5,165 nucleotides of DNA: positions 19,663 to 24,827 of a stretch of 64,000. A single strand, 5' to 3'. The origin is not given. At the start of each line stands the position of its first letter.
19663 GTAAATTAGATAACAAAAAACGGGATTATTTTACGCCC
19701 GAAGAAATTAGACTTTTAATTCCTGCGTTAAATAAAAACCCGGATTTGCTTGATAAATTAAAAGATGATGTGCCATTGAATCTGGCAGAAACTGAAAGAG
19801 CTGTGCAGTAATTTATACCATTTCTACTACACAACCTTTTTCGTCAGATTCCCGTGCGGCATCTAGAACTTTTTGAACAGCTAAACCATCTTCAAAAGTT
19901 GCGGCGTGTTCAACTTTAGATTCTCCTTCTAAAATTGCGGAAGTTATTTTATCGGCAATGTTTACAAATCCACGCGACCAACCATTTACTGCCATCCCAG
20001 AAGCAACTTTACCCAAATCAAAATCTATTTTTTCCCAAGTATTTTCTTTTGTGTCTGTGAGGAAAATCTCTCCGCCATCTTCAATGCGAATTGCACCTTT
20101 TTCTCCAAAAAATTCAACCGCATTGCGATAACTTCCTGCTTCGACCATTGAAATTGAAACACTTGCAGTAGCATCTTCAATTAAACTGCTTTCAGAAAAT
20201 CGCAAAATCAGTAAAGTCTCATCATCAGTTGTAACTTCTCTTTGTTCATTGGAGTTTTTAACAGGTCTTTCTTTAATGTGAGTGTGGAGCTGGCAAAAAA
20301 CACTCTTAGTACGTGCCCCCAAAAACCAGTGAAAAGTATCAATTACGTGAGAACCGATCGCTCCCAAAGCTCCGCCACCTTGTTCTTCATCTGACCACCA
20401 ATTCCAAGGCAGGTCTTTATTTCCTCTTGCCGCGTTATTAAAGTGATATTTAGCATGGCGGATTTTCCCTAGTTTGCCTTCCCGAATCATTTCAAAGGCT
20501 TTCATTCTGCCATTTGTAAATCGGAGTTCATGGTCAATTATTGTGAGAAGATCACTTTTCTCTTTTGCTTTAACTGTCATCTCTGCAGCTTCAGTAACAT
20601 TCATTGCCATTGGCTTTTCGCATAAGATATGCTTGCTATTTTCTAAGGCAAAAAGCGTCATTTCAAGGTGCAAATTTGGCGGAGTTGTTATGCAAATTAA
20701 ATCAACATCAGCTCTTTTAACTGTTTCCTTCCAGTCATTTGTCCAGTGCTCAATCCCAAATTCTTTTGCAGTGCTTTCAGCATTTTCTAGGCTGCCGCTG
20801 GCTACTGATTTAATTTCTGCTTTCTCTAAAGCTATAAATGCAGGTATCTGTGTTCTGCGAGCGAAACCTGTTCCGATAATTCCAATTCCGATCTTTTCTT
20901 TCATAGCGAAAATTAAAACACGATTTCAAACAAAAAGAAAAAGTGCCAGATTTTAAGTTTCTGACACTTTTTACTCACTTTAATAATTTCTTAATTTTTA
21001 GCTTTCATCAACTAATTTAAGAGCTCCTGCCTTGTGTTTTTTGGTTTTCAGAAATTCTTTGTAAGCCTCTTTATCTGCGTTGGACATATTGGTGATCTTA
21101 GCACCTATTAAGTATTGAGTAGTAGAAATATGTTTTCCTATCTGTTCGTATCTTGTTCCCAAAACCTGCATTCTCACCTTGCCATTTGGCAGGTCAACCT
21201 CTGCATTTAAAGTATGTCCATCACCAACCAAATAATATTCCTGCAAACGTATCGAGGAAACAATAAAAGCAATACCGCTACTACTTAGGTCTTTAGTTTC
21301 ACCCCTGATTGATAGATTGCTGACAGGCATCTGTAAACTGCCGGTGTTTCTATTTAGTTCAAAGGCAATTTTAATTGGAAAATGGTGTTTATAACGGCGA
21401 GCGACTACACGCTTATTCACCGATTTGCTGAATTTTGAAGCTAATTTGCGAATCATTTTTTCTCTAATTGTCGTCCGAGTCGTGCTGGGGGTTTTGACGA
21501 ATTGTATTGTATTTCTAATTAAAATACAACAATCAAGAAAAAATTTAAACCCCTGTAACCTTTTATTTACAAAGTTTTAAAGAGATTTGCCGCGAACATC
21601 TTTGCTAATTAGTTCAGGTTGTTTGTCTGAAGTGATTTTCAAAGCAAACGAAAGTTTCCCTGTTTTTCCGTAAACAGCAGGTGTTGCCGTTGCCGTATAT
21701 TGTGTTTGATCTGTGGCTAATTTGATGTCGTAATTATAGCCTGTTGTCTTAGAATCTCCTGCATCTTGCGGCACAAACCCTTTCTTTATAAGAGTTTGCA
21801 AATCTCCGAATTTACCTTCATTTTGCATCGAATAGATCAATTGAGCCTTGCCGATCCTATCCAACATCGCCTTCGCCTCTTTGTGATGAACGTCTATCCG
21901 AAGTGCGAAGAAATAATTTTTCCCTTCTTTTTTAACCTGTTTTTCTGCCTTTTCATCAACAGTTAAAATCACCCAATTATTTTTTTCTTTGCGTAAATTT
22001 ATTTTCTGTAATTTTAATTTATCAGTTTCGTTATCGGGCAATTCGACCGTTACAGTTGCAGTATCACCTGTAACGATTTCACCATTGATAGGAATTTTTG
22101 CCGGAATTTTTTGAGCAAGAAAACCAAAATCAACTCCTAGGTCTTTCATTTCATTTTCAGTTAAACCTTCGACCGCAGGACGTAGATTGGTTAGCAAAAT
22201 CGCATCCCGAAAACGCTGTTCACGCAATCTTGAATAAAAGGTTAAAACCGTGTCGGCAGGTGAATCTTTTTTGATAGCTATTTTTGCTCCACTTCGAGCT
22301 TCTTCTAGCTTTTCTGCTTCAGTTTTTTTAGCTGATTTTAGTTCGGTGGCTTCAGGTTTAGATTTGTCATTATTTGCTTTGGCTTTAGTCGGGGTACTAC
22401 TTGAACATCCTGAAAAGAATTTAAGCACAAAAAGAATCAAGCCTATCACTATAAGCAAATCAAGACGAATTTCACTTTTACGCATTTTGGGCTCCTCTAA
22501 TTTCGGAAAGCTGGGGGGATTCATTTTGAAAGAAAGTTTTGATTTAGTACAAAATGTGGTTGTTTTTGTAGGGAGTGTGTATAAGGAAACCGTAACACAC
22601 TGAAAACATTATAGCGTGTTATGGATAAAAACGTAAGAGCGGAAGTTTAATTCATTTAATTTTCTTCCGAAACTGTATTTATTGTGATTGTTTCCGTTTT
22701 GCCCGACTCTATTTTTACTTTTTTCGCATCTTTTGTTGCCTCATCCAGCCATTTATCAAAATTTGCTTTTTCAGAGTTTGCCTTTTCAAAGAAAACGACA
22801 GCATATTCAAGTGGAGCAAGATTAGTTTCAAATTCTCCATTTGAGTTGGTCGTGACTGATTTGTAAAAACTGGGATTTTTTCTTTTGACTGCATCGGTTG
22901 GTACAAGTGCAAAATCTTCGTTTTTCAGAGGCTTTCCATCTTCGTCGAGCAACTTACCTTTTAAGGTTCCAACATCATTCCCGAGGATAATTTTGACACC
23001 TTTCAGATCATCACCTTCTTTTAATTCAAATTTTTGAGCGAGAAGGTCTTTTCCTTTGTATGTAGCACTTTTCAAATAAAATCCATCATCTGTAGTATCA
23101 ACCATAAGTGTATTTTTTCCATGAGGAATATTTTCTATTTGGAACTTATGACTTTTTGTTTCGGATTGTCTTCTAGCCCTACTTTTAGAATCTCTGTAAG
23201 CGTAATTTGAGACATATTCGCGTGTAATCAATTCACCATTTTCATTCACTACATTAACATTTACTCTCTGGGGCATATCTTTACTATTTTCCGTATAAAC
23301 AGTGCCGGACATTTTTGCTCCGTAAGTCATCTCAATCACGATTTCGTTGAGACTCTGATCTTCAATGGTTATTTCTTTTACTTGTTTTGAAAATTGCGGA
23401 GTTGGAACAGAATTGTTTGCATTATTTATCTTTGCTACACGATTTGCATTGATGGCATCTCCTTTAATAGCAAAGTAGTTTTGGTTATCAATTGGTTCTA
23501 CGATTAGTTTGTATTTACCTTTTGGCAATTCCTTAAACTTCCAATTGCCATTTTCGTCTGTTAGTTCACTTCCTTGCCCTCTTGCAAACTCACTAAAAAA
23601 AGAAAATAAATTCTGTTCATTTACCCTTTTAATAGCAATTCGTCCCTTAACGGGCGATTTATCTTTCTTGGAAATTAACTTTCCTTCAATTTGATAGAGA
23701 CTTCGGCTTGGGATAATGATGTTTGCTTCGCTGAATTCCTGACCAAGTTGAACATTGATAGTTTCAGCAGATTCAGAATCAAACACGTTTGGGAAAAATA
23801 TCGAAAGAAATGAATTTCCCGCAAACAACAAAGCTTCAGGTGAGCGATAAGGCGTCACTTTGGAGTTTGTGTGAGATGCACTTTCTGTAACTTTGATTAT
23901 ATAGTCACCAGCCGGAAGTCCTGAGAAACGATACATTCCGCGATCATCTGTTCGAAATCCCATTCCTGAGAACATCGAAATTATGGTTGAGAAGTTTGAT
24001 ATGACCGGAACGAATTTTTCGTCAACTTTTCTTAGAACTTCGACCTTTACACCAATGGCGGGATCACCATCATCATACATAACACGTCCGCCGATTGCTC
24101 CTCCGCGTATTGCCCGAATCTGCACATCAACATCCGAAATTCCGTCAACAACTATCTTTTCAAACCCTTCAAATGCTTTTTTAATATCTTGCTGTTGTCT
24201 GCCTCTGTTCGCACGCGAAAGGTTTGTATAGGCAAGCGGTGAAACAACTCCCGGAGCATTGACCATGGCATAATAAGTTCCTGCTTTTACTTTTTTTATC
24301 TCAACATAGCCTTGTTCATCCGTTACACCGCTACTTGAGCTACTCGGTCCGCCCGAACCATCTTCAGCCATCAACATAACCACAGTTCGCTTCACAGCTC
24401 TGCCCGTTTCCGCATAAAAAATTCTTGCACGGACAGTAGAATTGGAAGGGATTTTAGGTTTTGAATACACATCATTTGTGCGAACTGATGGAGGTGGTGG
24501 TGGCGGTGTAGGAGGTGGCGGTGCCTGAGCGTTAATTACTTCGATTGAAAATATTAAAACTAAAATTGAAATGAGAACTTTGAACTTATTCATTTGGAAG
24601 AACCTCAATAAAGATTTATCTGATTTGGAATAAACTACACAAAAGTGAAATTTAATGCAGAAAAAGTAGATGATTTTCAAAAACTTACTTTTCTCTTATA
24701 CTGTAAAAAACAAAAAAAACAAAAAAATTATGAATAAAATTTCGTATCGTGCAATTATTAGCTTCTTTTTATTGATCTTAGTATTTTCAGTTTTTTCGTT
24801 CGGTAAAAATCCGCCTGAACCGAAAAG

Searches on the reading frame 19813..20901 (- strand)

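Call 17: search_protein_families(library=pfam, proteins=[window:19813-20901:-], max_evalue=0.001)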
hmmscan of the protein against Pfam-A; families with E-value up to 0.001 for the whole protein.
window:19813-20901:- (362 aa): 5 families
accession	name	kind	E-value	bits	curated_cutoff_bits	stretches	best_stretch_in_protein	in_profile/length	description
PF22725.1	GFO_IDH_MocA_C3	-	4.2e-27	95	27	1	134-272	3-124/124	GFO/IDH/MocA C-terminal domain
PF01408.29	GFO_IDH_MocA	-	4.6e-27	95.5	24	1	5-120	2-117/120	Oxidoreductase family, NAD-binding Rossmann fold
PF02894.22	GFO_IDH_MocA_C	-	2e-22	80.5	22.9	1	137-360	2-217/218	Oxidoreductase family, C-terminal alpha/beta domain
PF22685.1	Gal80p_C-like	-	3.1e-05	24.6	29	1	134-274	5-151/152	Gal80p, C-terminal domain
PF03807.23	F420_oxidored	-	0.00016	22.6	21.6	1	6-72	2-68/94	NADP oxidoreductase coenzyme F420-dependent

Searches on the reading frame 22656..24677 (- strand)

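Call 3: search_protein_families(library=pfam, proteins=[window:22656-24677:-], max_evalue=1)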
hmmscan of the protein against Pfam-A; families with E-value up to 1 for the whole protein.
window:22656-24677:- (673 aa): 17 families
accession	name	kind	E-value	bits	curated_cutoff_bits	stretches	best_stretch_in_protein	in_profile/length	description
PF13620.12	CarboxypepD_reg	-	2.6e-22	79.4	32.3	4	195-271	2-62/82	Carboxypeptidase regulatory-like domain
PF17802.7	SpaA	-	1.2e-12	48.2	23.1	4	367-391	32-56/91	Prealbumin-like fold domain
PF17210.9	SdrD_B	-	4.2e-12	46.7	29.7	3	242-272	43-73/112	SdrD B-like domain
PF13715.12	CarbopepD_reg_2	-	8.2e-09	35.8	32.2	2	372-397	29-54/88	CarboxypepD_reg-like domain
PF07495.19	Y_Y_Y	-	6e-08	32.9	26.6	2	353-398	5-49/65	Y_Y_Y domain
PF10670.15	DUF4198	-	1.5e-05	25.6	34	0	574-619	151-194/209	Domain of unknown function (DUF4198)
PF23193.1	NOMO_3rd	-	1.8e-05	25.2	27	1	242-268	63-89/120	NOMO third transthyretin-like domain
PF00775.27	Dioxygenase_C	-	2.3e-05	24.4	27.3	0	571-592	31-52/182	Dioxygenase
PF14686.12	fn3_3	-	0.00034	20.8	24.4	1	119-144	31-56/75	Polysaccharide lyase family 4, domain II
PF17789.7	MG4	-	0.0004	21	24.7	0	575-620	21-60/95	Macroglobulin domain MG4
PF02369.22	Big_1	-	0.0014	19.1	34.9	0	566-621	15-67/93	Bacterial Ig-like domain (group 1)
PF24025.1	Ig_DR_A0283-like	-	0.0027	18.4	27.1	0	118-145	41-68/102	DR_A0283-like, Ig-like domain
PF24421.1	Ig_J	-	0.0029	18.1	29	0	375-398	64-87/104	Tip attachment protein J, Ig-like domain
PF04151.21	PPC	-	0.0075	17.5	25.9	0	115-140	40-69/70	Bacterial pre-peptidase C-terminal domain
PF23623.1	GBD_IRG7_N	-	0.0095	16.5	27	0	239-271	56-85/95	IRG7 N-terminal galactose binding domain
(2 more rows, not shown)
